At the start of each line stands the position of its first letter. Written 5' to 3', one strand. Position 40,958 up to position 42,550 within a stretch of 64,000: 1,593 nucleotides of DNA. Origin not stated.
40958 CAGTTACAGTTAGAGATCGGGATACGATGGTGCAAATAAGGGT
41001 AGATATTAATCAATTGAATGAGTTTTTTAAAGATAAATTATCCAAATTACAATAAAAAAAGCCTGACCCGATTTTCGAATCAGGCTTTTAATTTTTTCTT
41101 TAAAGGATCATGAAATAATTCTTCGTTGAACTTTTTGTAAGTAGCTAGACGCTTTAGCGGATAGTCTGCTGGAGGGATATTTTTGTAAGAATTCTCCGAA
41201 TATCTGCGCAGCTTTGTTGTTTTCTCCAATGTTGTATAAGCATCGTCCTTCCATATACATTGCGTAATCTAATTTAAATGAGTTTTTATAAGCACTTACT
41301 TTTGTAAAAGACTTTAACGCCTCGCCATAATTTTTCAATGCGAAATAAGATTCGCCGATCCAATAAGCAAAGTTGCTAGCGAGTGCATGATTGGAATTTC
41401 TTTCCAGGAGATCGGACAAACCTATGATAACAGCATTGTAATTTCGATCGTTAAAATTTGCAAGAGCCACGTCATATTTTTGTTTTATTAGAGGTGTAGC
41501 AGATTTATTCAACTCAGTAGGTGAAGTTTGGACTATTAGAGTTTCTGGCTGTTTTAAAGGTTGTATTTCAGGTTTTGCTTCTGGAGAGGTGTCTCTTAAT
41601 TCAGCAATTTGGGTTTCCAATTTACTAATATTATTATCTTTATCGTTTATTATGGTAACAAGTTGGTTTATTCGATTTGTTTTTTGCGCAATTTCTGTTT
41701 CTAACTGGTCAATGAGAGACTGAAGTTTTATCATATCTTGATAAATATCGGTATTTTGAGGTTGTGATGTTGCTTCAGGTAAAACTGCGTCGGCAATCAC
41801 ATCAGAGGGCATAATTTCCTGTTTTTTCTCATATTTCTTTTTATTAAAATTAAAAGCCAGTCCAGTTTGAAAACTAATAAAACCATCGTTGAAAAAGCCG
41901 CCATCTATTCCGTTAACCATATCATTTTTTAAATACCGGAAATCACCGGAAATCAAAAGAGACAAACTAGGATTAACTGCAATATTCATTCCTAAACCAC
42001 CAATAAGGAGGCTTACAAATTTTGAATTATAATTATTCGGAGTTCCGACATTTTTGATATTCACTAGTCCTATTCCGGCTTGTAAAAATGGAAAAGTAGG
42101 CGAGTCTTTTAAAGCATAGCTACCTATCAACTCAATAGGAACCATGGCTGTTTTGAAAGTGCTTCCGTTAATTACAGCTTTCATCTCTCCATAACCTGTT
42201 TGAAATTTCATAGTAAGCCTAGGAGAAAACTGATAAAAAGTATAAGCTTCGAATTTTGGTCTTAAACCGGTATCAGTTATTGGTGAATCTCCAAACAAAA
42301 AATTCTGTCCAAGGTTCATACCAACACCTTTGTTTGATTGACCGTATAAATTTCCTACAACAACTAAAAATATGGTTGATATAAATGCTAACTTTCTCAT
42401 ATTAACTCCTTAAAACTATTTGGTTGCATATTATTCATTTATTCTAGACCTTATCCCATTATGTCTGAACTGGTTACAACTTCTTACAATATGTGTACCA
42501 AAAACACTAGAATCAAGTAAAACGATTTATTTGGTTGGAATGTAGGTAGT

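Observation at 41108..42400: Unusual single-chain fusion: OM beta-barrel, coiled coil and TPR (CpoB/YbgF-like), divergent from a TSP3-OmpA/Pal-like gene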

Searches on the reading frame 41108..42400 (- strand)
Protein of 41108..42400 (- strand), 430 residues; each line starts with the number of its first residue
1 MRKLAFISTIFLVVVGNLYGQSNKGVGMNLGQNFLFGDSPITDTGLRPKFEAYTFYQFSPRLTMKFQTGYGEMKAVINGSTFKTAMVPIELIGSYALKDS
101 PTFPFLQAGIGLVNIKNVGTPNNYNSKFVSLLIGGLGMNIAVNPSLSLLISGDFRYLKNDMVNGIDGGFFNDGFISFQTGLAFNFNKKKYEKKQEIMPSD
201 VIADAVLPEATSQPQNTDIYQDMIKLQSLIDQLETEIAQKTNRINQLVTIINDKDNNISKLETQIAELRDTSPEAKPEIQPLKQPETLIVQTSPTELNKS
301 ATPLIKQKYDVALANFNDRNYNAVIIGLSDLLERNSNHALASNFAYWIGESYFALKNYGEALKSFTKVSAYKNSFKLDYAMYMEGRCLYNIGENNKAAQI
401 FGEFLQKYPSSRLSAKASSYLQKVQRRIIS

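Call 3: search_protein_families(library=pfam, proteins=[window:41108-42400:-], max_evalue=1)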
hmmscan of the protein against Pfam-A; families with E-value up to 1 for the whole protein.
window:41108-42400:- (430 aa): 32 families (the best 25 are shown)
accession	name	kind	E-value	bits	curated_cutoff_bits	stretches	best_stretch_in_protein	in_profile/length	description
PF13174.12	TPR_6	-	9.9e-10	38.9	26.3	2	379-411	1-33/33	Tetratricopeptide repeat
PF07719.23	TPR_2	-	1.3e-06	28.5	27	2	345-368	4-27/34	Tetratricopeptide repeat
PF12895.13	ANAPC3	-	0.00063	20.4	27.2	1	342-403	23-81/82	Anaphase-promoting complex, cyclosome, subunit 3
PF13432.12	TPR_16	-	0.0011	19.8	32.7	1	330-366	22-55/65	Tetratricopeptide repeat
PF04102.17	SlyX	-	0.0025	18.8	30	1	227-280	2-55/67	SlyX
PF00515.34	TPR_1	-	0.003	17.7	27.8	1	346-368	5-27/34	Tetratricopeptide repeat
PF08702.15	Fib_alpha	-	0.0055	17.3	29.9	1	202-270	61-130/143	Fibrinogen alpha/beta chain family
PF11932.13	DUF3450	-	0.0067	16.2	32.6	1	208-279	31-102/241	Protein of unknown function (DUF3450)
PF21928.1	XLF_CC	-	0.015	15.6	27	1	238-261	18-41/53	XLF protein coiled-coil region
PF12325.13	TMF_TATA_bd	-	0.022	15.3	29.1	1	222-271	13-62/115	TATA element modulatory factor 1 TATA binding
PF24555.1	CC4_CEP85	-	0.026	15.4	27.3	1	221-268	23-70/85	Centrosomal protein of 85 kDa-like, CC4 coiled-coil domain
PF10473.14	CENP-F_leu_zip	-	0.038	14.5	34.5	1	217-279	69-131/140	Leucine-rich repeats of kinetochore protein Cenp-F/LEK1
PF13525.12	YfiO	-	0.047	13.9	25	1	307-426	7-138/203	Outer membrane lipoprotein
PF19220.6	Rod_CreS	-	0.062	12.8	100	1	219-269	130-180/359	Crescentin, rod domain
PF08614.16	ATG16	-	0.096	13.3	33.7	1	210-282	91-163/200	Autophagy protein 16 (ATG16)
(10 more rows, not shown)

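Call 4: search_protein_families(library=ncbifam, proteins=[window:41108-42400:-], max_evalue=1)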
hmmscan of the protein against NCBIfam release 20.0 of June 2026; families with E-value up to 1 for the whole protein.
window:41108-42400:- (430 aa): 21 families
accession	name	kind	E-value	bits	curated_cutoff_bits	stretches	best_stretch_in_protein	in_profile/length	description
TIGR02795.1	tol_pal_ybgF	equivalog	2.5e-16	60.4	90.1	1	306-418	3-116/119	tol-pal system protein YbgF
NF008068.0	PRK10803.1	equivalog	8.5e-09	35.7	383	1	216-418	56-257/263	cell division protein CpoB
TIGR03302.1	OM_YfiO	subfamily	2e-08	34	81.4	1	306-428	34-165/239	outer membrane protein assembly factor BamD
NF052320.1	Cbp1_fam_LP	subfamily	2.2e-05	24.1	90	1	222-272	117-167/286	Cbp1 family collagen-binding glycoprotein adhesin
TIGR02552.1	LcrH_SycD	equivalog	9.3e-05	22.2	104.8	1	341-422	51-134/136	SycD/LcrH family type III secretion system chaperone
NF033756.1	gliding_GltC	equivalog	0.00012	21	450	1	296-370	108-182/622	adventurous gliding motility protein GltC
NF047481.1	lipo_LIC12587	subfamily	0.0023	17.4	200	1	324-415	115-203/213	LIC12587 family lipoprotein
TIGR04523.1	Mplasa_alph_rch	subfamily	0.0032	15.5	270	1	215-287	378-450/745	helix-rich protein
NF045487.1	ASRP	equivalog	0.0033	16.1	300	1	224-278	358-412/593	archaea-specific SMC-related protein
TIGR03495.1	phage_LysB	equivalog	0.0047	17.2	92.75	1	205-284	10-89/135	Rz-like lysis system protein LysB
TIGR03362.1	VI_chp_7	equivalog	0.024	13.7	230.1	1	234-339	136-241/476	type VI secretion system protein TssA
NF046048.1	NlpC_P60_DIP1281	equivalog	0.053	12.3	517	1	223-273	22-64/587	DIP1281 family NlpC/P60 protein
TIGR02169.1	SMC_prok_A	equivalog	0.064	10.9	729.4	1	218-286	432-500/1165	chromosome segregation protein SMC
TIGR04197.1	T7SS_SACOL2603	subfamily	0.096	13.2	26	1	216-260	39-83/85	TIGR04197 family type VII secretion effector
NF053852.1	vesicle_Bd0635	exception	0.1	12.2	250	0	339-425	135-222/223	CpoB-like predatory vesicle lipoprotein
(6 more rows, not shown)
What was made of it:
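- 41111..41506 (-): YbgF/CpoB-type TPR domain (3 TPR plus capping helix), aa 299-430. TIGR02795 tol_pal_ybgF E 2.5e-16, 60 bits, below the 90-bit cutoff (call 4).
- On BamD (TIGR03302 / PF13525): 34 bits against a cutoff of 81.4 (call 4).
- The target scores below the curated cutoffs for YbgF (60 vs 90 bits) and CpoB (36 vs 383 bits) (call 4).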

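Call 6: find_homologous_proteins(query=window:41108-42400:-)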
Query window:41108-42400:- (430 aa): 17 proteins with E <= 0.001 among 6436 candidates.
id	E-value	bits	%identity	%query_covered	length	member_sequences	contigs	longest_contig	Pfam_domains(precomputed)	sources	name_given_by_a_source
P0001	1.5e-280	948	100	100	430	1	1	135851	PF07719.24,PF13174.13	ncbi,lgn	-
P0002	1.2e-228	777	82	100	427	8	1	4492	PF07719.24,PF13174.13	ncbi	-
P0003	3.1e-149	515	56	100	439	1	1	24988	PF13525.13,PF12895.14,PF07719.24,PF13174.13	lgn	-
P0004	3.9e-130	453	76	63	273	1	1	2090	-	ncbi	-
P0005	7.2e-113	396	47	100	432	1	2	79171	PF13525.13,PF13432.13,PF07719.24,PF13512.13,PF13174.13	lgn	-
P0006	6.2e-111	389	44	100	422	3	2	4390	PF13525.13,PF12895.14,PF07719.24,PF13174.13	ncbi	ncbi:MAG: tetratricopeptide repeat protein [bacterium]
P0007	4.8e-64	235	35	100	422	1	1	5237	PF13525.13,PF00515.35,PF12895.14,PF13432.13,PF07719.24,PF13174.13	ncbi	-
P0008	1.2e-56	211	35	100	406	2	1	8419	PF13525.13,PF13505.13,PF13432.13,PF13181.13,PF07719.24,PF13174.13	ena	-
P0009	3.5e-32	130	29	99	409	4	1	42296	PF14559.13,PF13525.13,PF00515.35,PF12895.14,PF13424.13,PF21033.5,PF13432.13,PF13428.13,PF13181.13,PF07719.24,PF13174.13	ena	-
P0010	7.5e-19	86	34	46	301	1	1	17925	PF14559.13,PF13525.13,PF00515.35,PF12895.14,PF13424.13,PF13432.13,PF13428.13,PF13181.13,PF07719.24,PF13174.13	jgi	jgi:TolA-binding protein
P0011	3.1e-10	58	33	26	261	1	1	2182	PF13525.13,PF13432.13,PF13181.13,PF07719.24,PF13174.13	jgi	jgi:tol-pal system protein YbgF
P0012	9.8e-8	50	27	33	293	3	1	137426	PF14559.13,PF16331.11,PF13525.13,PF00515.35,PF13424.13,PF13432.13,PF13428.13,PF13181.13,PF07719.24,PF13174.13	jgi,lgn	-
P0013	2.1e-7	48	26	33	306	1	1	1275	PF14559.13,PF16331.11,PF13525.13,PF00515.35,PF13424.13,PF13432.13,PF13428.13,PF07719.24,PF13174.13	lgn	-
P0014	2.2e-7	48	28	45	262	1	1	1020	PF14559.13,PF13414.13,PF00515.35,PF12895.14,PF13424.13,PF13432.13,PF13428.13,PF13181.13,PF07719.24,PF13174.13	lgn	-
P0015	5.5e-6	44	22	47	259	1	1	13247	PF14559.13,PF13525.13,PF12895.14,PF13432.13,PF13428.13,PF13174.13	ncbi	-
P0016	1.8e-5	42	25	42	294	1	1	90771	PF13525.13,PF13432.13,PF13428.13,PF07719.24,PF13174.13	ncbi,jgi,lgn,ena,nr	ncbi:MAG: tol-pal system protein YbgF [Desulfuromonadaceae bacterium]|nr:tol-pal system protein YbgF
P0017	8.4e-5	40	26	48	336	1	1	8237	PF13525.13,PF13432.13,PF13428.13,PF07719.24,PF13174.13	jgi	jgi:tol-pal system protein YbgF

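Call 11: find_encoding_contigs(protein=P0001, flank=10000, max_places=3)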
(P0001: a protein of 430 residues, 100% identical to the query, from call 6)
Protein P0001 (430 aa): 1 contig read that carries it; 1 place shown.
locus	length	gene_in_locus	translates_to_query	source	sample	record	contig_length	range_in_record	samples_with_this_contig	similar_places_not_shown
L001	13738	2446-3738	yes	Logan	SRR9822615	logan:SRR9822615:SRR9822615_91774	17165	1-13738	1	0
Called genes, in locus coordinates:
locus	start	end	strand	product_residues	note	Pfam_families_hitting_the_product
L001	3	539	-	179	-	?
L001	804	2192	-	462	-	PF00691:OmpA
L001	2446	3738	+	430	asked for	PF07719:TPR_2 (faint), PF13174:TPR_6 (weak)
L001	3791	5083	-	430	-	PF00587:tRNA-synt_2b, PF03129:HGTP_anticodon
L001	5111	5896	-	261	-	PF11967:RecO_N, PF02565:RecO_C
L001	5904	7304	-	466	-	PF03448:MgtE_N, PF00571:CBS, PF01769:MgtE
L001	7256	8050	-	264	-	PF00398:RrnaAD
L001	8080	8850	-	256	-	PF01026:TatD_DNase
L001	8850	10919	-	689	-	PF00133:tRNA-synt_1, PF09334:tRNA-synt_1g, PF08264:Anticodon_1, PF19303:Anticodon_3, PF01588:tRNA_bind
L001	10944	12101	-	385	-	PF13177:DNA_pol3_delta2, PF00004:AAA (weak)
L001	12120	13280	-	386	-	PF24568:CC_PcsB (weak), PF01551:Peptidase_M23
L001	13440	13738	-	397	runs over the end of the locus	PF03702:AnmK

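Call 12: find_encoding_contigs(protein=P0005, flank=10000, max_places=2)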
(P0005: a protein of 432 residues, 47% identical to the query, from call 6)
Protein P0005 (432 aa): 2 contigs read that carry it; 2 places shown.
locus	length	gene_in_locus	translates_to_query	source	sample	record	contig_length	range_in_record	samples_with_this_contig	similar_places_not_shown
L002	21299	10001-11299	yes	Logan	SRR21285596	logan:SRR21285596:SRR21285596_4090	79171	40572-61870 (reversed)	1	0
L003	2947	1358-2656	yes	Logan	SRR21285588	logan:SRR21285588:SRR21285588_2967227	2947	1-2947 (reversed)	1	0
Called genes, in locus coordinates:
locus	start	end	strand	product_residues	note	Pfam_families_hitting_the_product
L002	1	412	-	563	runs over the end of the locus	PF22694:CtpB_N-like (faint), PF00595:PDZ, PF13180:PDZ_2 (weak), PF17820:PDZ_6, PF03572:Peptidase_S41, PF28547:CHD_PDZ-protease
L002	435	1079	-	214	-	PF02223:Thymidylate_kin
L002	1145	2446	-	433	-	PF01554:MatE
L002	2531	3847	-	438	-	PF07994:NAD_binding_5, PF01658:Inos-1-P_synth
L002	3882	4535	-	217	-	PF01066:CDP-OH_P_transf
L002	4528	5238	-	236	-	PF00590:TP_methylase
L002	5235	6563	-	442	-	PF00202:Aminotran_3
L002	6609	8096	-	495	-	PF00171:Aldedh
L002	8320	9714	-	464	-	PF02412:TSP_3 (faint), PF00691:OmpA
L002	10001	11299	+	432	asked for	PF13512:TPR_18 (faint), PF13174:TPR_6 (faint), PF07719:TPR_2 (faint), PF13432:TPR_16 (faint), PF13525:YfiO (weak)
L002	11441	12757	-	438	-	PF00587:tRNA-synt_2b, PF03129:HGTP_anticodon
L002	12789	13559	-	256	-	PF11967:RecO_N, PF02565:RecO_C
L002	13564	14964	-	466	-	PF03448:MgtE_N, PF00571:CBS, PF01769:MgtE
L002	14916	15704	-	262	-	PF00398:RrnaAD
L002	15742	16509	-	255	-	PF01026:TatD_DNase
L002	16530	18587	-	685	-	PF00133:tRNA-synt_1, PF09334:tRNA-synt_1g, PF08264:Anticodon_1, PF19303:Anticodon_3, PF01588:tRNA_bind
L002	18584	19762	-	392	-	PF13177:DNA_pol3_delta2, PF00004:AAA (faint)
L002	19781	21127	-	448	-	PF01551:Peptidase_M23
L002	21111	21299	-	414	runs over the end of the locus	PF13562:NTP_transf_4, PF00132:Hexapep (faint)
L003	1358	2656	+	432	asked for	PF13512:TPR_18 (faint), PF13174:TPR_6 (faint), PF07719:TPR_2 (faint), PF13432:TPR_16 (faint), PF13525:YfiO (weak)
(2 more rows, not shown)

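Call 13: find_encoding_contigs(protein=P0003, flank=10000, max_places=2)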
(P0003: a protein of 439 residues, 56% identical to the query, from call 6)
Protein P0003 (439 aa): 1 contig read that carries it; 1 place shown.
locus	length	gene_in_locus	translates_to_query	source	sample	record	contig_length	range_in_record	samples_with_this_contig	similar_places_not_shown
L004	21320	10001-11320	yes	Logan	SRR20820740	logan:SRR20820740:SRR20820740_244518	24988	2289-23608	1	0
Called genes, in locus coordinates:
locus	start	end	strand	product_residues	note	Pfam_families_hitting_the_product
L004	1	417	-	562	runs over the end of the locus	PF00595:PDZ, PF13180:PDZ_2 (weak), PF17820:PDZ_6, PF03572:Peptidase_S41, PF28547:CHD_PDZ-protease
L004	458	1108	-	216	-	PF02223:Thymidylate_kin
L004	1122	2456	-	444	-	PF01554:MatE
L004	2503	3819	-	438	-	PF07994:NAD_binding_5, PF01658:Inos-1-P_synth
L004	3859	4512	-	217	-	PF01066:CDP-OH_P_transf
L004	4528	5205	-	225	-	PF00590:TP_methylase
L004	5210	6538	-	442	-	PF00202:Aminotran_3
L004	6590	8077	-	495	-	PF00171:Aldedh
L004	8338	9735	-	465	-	PF00691:OmpA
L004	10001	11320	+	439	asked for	PF12895:ANAPC3 (faint), PF13525:YfiO (weak), PF13174:TPR_6 (faint), PF07719:TPR_2 (faint)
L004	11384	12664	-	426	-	PF00587:tRNA-synt_2b, PF03129:HGTP_anticodon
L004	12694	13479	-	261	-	PF11967:RecO_N, PF02565:RecO_C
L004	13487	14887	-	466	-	PF03448:MgtE_N, PF00571:CBS, PF01769:MgtE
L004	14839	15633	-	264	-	PF00398:RrnaAD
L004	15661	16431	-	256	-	PF01026:TatD_DNase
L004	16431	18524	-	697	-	PF00133:tRNA-synt_1, PF09334:tRNA-synt_1g, PF08264:Anticodon_1, PF19303:Anticodon_3, PF01588:tRNA_bind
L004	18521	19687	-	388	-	PF13177:DNA_pol3_delta2, PF13401:AAA_22 (faint), PF00004:AAA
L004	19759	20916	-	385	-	PF01551:Peptidase_M23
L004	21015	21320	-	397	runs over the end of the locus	PF03702:AnmK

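Call 14: find_encoding_contigs(protein=P0009, flank=10000, max_places=2)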
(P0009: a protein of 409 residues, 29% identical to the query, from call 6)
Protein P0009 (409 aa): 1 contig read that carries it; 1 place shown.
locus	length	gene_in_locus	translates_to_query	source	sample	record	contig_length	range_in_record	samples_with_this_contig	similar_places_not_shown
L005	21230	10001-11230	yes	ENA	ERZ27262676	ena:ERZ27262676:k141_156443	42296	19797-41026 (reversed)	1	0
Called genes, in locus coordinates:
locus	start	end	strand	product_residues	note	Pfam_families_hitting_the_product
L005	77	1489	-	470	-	PF14237:GYF_2, PF01656:CbiA, PF02374:ArsA_ATPase (weak), PF10609:ParA, PF13614:AAA_31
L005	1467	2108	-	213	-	PF01520:Amidase_3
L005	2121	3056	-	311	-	PF00291:PALP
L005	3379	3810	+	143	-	PF05036:SPOR (weak)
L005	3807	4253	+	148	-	PF00692:dUTPase, PF22769:DCD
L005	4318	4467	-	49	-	PF18930:DUF5679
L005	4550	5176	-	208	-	-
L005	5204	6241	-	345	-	PF07885:Ion_trans_2, PF02254:TrkA_N, PF22614:Slo-like_RCK (weak), PF02080:TrkA_C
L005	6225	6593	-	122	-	PF04892:VanZ-LLP1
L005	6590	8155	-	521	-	PF03853:YjeF_N, PF01256:Carb_kinase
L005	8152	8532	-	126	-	PF01648:ACPS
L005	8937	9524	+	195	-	PF07638:Sigma70_ECF (faint), PF12645:HTH_16 (weak), PF04542:Sigma70_r2, PF08281:Sigma70_r4_2, PF04545:Sigma70_r4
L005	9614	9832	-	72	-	PF11127:YgaP-like_TM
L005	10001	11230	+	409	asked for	PF12895:ANAPC3 (weak), PF13424:TPR_12 (weak), PF13432:TPR_16, PF13525:YfiO (weak), PF12895:ANAPC3 (weak), PF13424:TPR_12, PF13432:TPR_16, PF13174:TPR_6, +6 more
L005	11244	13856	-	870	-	PF17900:Peptidase_M1_N, PF01433:Peptidase_M1, PF11838:ERAP1_C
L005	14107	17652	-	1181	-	PF13581:HATPase_c_2, PF02518:HATPase_c (weak), PF00672:HAMP (weak), PF13424:TPR_12 (faint), PF07228:SpoIIE, PF13428:TPR_14 (faint), PF13432:TPR_16, PF14559:TPR_19, +7 more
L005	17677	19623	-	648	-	PF13428:TPR_14 (faint), PF13414:TPR_11 (faint), PF00515:TPR_1 (faint), PF07719:TPR_2 (faint)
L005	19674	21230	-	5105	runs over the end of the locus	PF02369:Big_1 (faint), PF16116:DUF4832 (faint)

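Call 15: find_encoding_contigs(protein=P0007, flank=10000, max_places=2)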
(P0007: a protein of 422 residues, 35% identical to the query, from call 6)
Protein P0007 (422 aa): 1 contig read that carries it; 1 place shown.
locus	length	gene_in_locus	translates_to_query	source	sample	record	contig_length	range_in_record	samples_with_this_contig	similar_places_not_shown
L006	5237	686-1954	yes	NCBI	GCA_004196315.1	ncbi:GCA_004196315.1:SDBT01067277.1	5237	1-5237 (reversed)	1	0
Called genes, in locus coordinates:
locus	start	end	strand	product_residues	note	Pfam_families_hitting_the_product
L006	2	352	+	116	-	?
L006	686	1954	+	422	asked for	PF13432:TPR_16 (faint), PF12895:ANAPC3 (faint), PF07719:TPR_2 (faint), PF13525:YfiO (weak), PF00515:TPR_1 (faint), PF13174:TPR_6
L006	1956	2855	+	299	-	PF01619:Pro_dh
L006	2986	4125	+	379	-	PF01820:Dala_Dala_lig_N, PF02786:CPSase_L_D2 (weak), PF02222:ATP-grasp (weak), PF07478:Dala_Dala_lig_C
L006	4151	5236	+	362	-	?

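Call 16: find_encoding_contigs(protein=P0008, flank=10000, max_places=2)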
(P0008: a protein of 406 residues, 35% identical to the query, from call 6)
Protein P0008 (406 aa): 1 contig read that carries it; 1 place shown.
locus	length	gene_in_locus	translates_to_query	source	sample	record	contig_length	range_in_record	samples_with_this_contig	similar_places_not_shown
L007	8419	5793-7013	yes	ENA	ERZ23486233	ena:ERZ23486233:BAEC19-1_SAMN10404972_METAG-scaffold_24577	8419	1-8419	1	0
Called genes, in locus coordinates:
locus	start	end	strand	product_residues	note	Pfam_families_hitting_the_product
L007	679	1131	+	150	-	PF00583:Acetyltransf_1, PF13673:Acetyltransf_10, PF13508:Acetyltransf_7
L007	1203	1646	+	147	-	PF09719:C_GCAxxG_C_C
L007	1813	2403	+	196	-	-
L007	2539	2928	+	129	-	PF12840:HTH_20 (weak), PF01022:HTH_5, PF13601:HTH_34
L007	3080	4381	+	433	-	PF06123:CreD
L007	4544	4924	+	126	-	-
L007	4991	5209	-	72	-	-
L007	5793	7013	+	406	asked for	PF13505:OMP_b-brl (weak), PF13174:TPR_6 (faint), PF13525:YfiO (faint), PF07719:TPR_2 (faint), PF13181:TPR_8 (faint), PF13432:TPR_16 (faint)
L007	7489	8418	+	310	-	?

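Call 17: find_encoding_contigs(protein=P0006, flank=10000, max_places=2)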
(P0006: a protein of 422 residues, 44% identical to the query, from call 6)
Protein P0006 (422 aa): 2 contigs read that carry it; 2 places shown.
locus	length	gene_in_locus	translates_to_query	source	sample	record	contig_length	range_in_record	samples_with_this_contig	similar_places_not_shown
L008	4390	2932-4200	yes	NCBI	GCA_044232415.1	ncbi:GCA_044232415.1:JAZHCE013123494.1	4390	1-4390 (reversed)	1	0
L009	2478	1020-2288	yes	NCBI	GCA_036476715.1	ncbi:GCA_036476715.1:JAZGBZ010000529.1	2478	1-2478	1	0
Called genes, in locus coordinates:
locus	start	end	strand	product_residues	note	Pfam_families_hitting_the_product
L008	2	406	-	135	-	?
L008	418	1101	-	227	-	PF00590:TP_methylase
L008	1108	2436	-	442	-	PF00202:Aminotran_3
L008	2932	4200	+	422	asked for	PF07719:TPR_2 (faint), PF13525:YfiO, PF12895:ANAPC3 (faint), PF13174:TPR_6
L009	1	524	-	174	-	PF00202:Aminotran_3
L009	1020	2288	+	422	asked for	PF07719:TPR_2 (faint), PF13525:YfiO, PF12895:ANAPC3 (faint), PF13174:TPR_6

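Call 18: predict_structure(alignment_id=A1)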
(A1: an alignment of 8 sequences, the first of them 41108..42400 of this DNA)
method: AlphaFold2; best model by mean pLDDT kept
length: 430 residues; sequences in the alignment: 8
mean_pLDDT: 72.6   pTM: 0.39
mean pLDDT of the five models: 72.6, 70.5, 69.1, 66.5, 66.0
residues with pLDDT >= 90: 103; 70-90: 181; 50-70: 58; < 50: 88
segments of 3 or more residues with pLDDT < 50: 1-22, 164-170, 191-217, 271-300
pLDDT, mean of each block of 10 residues (from residue 1): 35 29 75 69 71 83 87 73 83 78 76 76 64 86 76 81 48 80 67 37 30 41 74 90 91 88 72 35 28 31 80 89 92 89 95 95 93 86 96 94 93 88 79
secondary structure, 60 per line:
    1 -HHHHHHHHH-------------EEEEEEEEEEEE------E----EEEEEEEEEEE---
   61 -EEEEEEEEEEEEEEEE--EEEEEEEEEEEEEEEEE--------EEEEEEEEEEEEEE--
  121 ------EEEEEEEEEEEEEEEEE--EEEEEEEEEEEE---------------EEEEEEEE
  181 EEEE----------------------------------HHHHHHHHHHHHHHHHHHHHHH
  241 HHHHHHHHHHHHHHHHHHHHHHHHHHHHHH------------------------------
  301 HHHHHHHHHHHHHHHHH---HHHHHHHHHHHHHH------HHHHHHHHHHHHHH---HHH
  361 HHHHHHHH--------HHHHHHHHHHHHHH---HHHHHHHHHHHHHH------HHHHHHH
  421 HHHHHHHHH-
elements in order: H2-10 E24-35 E47-57 E62-77 E80-96 E105-118 E127-143 E146-157 E173-184 H219-270 H301-317 H321-334 H341-354 H358-368 H377-390 H394-407 H414-429
